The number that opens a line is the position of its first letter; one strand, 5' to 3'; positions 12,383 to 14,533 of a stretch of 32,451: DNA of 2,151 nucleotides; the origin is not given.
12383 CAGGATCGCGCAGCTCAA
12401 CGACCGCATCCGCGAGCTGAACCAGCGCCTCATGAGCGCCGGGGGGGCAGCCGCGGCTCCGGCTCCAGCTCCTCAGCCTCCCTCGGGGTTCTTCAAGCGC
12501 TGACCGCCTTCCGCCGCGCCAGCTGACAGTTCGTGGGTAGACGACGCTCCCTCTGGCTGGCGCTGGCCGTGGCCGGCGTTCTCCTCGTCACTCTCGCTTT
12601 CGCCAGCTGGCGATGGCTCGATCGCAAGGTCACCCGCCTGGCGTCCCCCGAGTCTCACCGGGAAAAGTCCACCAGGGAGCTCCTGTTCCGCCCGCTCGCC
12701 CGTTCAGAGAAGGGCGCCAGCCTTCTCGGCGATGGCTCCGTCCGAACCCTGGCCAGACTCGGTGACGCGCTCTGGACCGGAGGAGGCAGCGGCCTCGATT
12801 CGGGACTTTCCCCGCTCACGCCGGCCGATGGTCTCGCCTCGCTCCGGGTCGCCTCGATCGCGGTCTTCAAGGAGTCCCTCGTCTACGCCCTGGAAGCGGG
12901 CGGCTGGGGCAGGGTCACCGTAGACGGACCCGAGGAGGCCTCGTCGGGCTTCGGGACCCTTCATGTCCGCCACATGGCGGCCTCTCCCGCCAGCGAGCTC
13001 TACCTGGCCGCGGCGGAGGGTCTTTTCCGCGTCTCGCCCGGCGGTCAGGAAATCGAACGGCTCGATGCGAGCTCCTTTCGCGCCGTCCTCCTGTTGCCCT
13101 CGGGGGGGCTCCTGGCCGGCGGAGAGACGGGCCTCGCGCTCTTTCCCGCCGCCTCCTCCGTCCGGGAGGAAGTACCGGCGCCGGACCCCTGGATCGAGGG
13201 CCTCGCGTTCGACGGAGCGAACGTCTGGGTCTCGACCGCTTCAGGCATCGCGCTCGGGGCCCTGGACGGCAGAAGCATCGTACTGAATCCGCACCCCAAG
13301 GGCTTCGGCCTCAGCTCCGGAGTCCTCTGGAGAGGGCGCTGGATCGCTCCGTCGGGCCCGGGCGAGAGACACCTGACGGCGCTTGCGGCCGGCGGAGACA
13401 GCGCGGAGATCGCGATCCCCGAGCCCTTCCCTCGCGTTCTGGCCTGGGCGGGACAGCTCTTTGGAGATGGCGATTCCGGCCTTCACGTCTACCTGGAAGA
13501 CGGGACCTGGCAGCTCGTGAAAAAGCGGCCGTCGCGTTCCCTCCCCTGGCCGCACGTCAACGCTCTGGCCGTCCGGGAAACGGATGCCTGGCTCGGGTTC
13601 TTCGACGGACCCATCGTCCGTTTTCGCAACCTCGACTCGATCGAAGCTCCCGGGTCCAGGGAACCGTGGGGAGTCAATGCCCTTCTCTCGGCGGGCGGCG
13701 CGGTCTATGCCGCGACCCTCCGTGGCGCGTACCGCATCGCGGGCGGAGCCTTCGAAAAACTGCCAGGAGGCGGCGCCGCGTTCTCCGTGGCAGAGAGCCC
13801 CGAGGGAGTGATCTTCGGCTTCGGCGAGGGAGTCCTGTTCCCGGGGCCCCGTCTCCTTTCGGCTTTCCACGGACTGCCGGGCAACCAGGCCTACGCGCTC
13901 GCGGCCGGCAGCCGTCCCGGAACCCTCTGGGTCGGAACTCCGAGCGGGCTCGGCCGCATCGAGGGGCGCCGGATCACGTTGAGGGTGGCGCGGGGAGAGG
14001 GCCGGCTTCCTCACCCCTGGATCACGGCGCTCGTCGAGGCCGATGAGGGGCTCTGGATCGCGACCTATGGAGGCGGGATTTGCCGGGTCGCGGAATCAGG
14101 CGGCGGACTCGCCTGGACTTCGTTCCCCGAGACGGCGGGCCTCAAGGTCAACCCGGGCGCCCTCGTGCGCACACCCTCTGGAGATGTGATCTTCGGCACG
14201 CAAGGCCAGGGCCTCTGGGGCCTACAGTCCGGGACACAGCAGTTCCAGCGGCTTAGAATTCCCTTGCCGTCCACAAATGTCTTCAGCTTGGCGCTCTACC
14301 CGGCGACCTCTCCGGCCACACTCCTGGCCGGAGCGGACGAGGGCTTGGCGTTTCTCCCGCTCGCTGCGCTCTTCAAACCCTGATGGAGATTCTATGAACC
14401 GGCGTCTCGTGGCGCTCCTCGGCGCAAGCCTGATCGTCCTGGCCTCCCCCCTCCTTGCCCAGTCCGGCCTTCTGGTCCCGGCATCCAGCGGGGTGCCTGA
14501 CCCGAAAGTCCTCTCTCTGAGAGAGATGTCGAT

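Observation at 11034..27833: A ~16.8-kb co-directional gene train: PilT-like ATPase, membrane beta-propeller, secreted VIT-vWA, 2567-aa secreted giant, secreted unknown, and a beta-lactamase-like/SpoIID fusion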

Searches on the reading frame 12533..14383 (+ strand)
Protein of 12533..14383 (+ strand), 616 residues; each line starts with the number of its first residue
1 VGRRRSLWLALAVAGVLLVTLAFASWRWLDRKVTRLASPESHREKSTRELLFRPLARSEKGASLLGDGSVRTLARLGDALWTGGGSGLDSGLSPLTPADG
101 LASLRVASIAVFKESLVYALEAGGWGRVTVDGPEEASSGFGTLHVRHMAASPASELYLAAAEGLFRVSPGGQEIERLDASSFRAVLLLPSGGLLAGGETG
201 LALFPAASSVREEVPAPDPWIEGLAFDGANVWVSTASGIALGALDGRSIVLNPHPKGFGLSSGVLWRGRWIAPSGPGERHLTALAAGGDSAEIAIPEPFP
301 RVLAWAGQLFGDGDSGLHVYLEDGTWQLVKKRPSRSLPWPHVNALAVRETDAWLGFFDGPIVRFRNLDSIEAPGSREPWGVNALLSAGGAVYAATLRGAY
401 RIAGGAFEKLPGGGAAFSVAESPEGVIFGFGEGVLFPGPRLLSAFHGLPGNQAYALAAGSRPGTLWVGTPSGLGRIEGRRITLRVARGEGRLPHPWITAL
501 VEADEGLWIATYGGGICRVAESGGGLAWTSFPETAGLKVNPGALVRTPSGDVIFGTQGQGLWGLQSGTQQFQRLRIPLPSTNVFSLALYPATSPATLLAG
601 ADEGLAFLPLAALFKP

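Call 4: search_protein_families(library=pfam, proteins=[window:12533-14383:+], max_evalue=0.01)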
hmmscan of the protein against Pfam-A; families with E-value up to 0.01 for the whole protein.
window:12533-14383:+ (616 aa): 1 family
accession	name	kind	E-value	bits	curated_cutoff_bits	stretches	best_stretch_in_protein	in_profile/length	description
PF07494.17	Reg_prop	-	4.2e-07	29.8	20.4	0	492-513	2-24/24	Two component regulator propeller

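Call 5: search_protein_families(library=ncbifam, proteins=[window:12533-14383:+], max_evalue=0.01)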
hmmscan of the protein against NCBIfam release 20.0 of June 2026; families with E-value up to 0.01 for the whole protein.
window:12533-14383:+ (616 aa): 1 family
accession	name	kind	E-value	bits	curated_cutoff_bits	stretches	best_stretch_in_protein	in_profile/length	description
NF045728.1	glycosyl_F510_1955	equivalog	0.0013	18.1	175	0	144-178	6-174/246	F510_1955 family glycosylhydrolase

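Call 38: search_protein_families(library=pfam, proteins=[window:12533-14380:+], max_evalue=1)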
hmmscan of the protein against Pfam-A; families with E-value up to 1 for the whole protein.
window:12533-14380:+ (616 aa): 1 family
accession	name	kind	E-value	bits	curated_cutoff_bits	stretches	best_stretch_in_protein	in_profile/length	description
PF07494.17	Reg_prop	-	4.2e-07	29.8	20.4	1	492-513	2-24/24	Two component regulator propeller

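Call 84: search_solved_structures(query=A8, max_evalue=1, show_alignments=0)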
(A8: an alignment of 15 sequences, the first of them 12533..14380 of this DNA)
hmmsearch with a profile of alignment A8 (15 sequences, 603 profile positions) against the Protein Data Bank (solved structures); distinct sequences matched with E-value up to 1: 8.
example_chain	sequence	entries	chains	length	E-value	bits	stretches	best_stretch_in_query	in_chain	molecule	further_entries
4a2l_A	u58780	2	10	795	3.8e-20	75.2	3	493-595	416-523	TWO-COMPONENT SYSTEM SENSOR HISTIDINE KINASE/RESPONSE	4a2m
3v9f_A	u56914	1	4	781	4.6e-18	68.3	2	452-592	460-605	Two-component system sensor histidine kinase/response regulator, hybrid (One-component sys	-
3ott_A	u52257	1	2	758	1.6e-09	40.1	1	66-202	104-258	Two-component system sensor histidine kinase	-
3va6_A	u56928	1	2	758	1.6e-09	40.1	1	66-202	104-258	Two-component system sensor histidine kinase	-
5m11_A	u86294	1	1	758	2.6e-05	26.2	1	535-595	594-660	Immunoreactive 84kD antigen PG93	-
7dxn_A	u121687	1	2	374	0.0039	19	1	518-591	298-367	Membrane associated protein kinase with beta-propeller domain, pyrrolo-quinoline quinone b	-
7evf_AA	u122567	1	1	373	0.0047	18.7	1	518-591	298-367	PQQ_3 domain-containing protein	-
7eq5_A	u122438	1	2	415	0.0059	18.4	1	518-591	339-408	Membrane associated protein kinase with beta-propeller domain, pyrrolo-quinoline quinone b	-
